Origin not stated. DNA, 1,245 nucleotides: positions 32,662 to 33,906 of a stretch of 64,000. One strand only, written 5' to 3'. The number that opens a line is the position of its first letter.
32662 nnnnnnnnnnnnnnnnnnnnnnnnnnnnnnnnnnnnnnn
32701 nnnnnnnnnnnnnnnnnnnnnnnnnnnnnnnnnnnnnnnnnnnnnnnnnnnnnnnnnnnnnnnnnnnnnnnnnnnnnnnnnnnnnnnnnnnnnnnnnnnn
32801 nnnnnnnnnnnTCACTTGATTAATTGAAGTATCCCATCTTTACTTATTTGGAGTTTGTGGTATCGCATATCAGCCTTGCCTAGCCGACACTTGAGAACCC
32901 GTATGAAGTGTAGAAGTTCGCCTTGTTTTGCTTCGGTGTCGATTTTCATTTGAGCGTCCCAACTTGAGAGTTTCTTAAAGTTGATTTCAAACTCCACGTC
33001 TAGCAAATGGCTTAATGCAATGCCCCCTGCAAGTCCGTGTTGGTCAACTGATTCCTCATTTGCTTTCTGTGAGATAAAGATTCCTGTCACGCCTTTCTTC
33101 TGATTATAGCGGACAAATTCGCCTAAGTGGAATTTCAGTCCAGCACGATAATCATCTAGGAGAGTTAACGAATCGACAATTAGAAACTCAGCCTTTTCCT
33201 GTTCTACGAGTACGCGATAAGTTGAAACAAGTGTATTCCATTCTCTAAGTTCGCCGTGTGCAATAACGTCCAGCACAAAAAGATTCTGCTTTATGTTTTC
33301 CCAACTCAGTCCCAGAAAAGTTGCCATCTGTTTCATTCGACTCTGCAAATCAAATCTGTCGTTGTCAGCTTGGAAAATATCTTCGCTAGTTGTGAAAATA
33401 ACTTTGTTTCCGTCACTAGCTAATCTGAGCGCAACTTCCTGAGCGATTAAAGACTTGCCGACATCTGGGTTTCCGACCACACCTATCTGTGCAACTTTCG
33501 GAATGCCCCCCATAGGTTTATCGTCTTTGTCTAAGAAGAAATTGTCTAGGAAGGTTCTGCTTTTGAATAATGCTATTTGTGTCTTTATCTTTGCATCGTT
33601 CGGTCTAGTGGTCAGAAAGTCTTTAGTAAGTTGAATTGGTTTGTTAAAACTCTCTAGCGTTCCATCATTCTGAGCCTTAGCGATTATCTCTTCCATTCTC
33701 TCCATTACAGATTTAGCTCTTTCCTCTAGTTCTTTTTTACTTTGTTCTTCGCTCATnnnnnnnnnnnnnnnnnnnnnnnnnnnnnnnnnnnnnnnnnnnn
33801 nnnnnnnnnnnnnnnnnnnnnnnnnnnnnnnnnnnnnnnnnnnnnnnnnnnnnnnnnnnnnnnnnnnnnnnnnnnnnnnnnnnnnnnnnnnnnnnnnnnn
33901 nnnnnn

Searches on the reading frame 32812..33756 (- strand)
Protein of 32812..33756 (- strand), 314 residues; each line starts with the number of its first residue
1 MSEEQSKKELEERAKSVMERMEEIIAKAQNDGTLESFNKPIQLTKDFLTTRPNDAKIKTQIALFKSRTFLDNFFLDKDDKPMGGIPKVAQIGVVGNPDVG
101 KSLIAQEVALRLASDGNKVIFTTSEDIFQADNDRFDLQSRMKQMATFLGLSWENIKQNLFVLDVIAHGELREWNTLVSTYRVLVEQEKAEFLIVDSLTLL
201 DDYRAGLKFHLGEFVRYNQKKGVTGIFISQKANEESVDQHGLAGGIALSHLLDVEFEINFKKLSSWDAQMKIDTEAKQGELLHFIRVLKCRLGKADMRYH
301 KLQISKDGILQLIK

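Call 12: search_protein_families(library=pfam, proteins=[window:32812-33756:-], max_evalue=0.01)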
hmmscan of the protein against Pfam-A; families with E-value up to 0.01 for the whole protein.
window:32812-33756:- (314 aa): 3 families
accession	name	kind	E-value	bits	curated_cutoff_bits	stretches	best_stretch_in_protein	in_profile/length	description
PF06745.19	ATPase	-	2.1e-17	63.7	26.6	1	79-309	10-224/231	KaiC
PF13481.12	AAA_25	-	0.001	19.2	27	1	87-198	32-153/195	AAA domain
PF20720.3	nSTAND3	-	0.0067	16.6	27.2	0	93-124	22-53/155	Novel STAND NTPase 3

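Call 37: search_protein_families(library=phrogs, proteins=[window:32812-33756:-], max_evalue=0.01)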
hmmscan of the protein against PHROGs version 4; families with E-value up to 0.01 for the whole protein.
window:32812-33756:- (314 aa): 2 families
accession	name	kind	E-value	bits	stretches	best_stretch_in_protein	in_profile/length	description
phrog_239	-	DNA, RNA and nucleotide metabolism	5.2e-05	23.4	1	72-292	342-576/801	DNA primase/helicase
phrog_6891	-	other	0.00028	21.6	1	74-233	28-160/310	ATPase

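Call 61: search_protein_families(library=ncbifam, proteins=[window:32812-33756:-], max_evalue=0.00001)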
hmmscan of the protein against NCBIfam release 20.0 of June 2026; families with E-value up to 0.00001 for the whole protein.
window:32812-33756:- (314 aa): 3 families
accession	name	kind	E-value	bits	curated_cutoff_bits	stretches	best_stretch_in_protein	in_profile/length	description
TIGR03878.1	thermo_KaiC_2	hypoth_equivalog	2.1e-32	112.5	232.2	1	79-313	27-255/259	KaiC domain-containing protein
TIGR03881.1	KaiC_arch_4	hypoth_equivalog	8.4e-08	32.2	247.8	1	78-175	11-100/231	KaiC domain-containing protein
TIGR02237.1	recomb_radB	equivalog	4.4e-06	26.7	172.4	1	83-204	7-111/210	DNA repair and recombination protein RadB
